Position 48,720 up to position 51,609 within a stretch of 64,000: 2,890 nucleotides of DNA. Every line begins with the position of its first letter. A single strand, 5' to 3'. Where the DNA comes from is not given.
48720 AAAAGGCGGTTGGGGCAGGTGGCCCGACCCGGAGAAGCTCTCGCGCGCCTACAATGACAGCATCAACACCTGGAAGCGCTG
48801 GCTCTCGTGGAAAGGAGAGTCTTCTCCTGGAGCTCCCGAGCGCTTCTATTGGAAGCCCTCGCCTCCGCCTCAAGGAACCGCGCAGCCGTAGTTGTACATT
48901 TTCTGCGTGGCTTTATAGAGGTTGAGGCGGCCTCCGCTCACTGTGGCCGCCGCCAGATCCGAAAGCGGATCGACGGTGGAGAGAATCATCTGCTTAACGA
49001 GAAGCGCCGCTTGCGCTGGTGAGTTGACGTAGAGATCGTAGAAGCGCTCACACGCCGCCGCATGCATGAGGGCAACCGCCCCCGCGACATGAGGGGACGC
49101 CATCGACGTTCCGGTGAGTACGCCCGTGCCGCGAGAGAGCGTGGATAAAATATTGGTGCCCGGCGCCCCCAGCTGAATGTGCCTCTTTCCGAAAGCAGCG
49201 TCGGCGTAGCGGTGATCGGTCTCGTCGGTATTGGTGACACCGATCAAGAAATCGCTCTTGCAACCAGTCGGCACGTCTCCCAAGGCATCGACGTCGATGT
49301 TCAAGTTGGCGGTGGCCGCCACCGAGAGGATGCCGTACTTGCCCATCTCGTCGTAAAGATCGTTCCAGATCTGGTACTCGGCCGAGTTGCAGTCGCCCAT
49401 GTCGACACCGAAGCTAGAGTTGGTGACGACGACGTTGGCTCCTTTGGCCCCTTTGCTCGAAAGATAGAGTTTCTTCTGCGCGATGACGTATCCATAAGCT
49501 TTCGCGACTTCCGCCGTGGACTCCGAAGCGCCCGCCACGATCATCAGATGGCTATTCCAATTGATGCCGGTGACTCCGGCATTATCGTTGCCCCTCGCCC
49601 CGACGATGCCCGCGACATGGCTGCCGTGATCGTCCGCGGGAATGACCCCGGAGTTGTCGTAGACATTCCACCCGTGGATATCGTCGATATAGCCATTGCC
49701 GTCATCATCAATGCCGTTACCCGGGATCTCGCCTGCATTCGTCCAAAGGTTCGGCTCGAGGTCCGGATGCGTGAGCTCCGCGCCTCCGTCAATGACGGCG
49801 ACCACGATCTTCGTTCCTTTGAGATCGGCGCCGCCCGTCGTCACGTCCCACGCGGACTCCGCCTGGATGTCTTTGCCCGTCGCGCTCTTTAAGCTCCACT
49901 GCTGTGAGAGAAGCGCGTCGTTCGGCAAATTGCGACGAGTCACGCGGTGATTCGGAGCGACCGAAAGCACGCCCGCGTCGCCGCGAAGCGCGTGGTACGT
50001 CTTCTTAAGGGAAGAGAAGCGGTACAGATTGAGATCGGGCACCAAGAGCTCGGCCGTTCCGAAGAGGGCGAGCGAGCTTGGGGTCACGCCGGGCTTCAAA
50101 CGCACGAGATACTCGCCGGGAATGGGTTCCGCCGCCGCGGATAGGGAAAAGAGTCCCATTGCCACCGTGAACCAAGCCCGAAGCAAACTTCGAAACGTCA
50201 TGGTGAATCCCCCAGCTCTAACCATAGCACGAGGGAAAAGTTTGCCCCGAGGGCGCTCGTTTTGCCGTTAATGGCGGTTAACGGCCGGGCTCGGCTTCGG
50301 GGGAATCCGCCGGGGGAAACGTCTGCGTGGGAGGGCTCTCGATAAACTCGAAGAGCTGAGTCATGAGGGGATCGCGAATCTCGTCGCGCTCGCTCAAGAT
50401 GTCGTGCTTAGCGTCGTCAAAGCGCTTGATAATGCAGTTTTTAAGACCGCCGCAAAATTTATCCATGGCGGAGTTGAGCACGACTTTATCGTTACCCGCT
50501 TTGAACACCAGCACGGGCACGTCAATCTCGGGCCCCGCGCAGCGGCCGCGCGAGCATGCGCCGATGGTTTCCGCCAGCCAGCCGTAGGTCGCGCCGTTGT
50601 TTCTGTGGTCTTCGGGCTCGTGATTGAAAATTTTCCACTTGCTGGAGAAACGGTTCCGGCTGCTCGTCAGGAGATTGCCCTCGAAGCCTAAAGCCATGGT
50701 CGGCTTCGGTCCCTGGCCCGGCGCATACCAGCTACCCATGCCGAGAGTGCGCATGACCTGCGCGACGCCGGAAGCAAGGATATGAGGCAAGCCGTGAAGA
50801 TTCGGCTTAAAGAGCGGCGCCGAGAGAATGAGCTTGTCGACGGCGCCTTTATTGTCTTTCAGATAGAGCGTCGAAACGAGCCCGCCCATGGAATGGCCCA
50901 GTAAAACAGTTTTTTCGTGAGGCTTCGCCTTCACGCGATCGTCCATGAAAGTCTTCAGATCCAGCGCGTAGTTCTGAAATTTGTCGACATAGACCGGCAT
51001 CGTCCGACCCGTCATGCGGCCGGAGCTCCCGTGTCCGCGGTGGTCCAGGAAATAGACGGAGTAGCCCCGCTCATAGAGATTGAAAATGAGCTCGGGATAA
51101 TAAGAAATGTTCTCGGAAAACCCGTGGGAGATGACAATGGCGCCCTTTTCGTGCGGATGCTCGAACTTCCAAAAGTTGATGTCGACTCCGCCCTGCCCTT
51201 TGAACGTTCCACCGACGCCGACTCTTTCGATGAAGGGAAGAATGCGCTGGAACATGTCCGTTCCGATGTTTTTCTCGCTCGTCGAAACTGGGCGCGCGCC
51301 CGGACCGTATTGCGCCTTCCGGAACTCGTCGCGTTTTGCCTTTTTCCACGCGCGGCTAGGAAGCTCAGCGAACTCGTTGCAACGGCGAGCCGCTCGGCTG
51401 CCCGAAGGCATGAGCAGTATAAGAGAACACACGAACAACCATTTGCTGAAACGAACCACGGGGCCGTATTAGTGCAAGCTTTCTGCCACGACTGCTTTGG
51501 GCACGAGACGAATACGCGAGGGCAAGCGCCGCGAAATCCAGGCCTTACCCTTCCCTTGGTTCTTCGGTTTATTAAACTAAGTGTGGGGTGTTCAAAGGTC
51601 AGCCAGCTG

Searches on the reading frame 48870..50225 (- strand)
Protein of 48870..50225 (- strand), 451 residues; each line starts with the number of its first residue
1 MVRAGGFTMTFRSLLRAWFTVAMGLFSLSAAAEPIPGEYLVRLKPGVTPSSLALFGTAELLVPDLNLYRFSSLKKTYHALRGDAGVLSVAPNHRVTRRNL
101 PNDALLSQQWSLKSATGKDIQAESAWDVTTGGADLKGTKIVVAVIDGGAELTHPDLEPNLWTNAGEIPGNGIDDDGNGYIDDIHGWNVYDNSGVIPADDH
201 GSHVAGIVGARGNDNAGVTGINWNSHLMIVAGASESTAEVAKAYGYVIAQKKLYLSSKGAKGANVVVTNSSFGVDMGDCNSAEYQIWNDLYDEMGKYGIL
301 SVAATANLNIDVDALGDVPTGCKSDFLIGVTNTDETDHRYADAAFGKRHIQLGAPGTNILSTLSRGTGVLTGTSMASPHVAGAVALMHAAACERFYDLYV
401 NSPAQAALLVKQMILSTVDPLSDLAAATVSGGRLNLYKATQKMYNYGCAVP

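Call 53: search_protein_families(library=pfam, proteins=[window:48870-50225:-], max_evalue=0.001)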
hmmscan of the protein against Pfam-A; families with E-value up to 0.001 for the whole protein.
window:48870-50225:- (451 aa): 1 family
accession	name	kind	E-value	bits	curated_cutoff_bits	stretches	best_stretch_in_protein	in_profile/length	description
PF00082.27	Peptidase_S8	-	1.8e-30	106.7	21.8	1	137-419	1-274/288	Subtilase family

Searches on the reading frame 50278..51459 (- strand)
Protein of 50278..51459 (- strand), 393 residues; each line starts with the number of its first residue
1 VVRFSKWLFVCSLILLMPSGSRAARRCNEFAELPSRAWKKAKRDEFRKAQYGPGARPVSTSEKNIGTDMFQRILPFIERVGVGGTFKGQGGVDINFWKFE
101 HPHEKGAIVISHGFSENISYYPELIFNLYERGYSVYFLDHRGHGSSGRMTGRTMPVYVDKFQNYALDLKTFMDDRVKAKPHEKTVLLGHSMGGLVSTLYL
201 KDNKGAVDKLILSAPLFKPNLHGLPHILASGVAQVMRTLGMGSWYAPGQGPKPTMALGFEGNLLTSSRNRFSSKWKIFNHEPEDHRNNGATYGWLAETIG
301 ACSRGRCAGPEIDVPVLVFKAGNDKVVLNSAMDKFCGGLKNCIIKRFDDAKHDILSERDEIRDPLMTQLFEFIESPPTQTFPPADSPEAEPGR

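Call 53: search_protein_families(library=pfam, proteins=[window:50278-51459:-], max_evalue=0.001)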
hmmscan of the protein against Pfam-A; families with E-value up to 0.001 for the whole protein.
window:50278-51459:- (393 aa): 4 families
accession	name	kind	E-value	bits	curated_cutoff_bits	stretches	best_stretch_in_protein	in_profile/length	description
PF12146.15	Hydrolase_4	-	1.2e-44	152.9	27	1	103-359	2-239/239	Serine aminopeptidase, S33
PF00561.26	Abhydrolase_1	-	2.3e-23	83.6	25.8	1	107-358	2-244/245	alpha/beta hydrolase fold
PF12697.13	Abhydrolase_6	-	2e-12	48.7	26.3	1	108-359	1-212/217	Alpha/beta hydrolase family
PF07819.20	PGAP1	-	2e-05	24.9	24.3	1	151-221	62-134/233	PGAP1-like alpha/beta domain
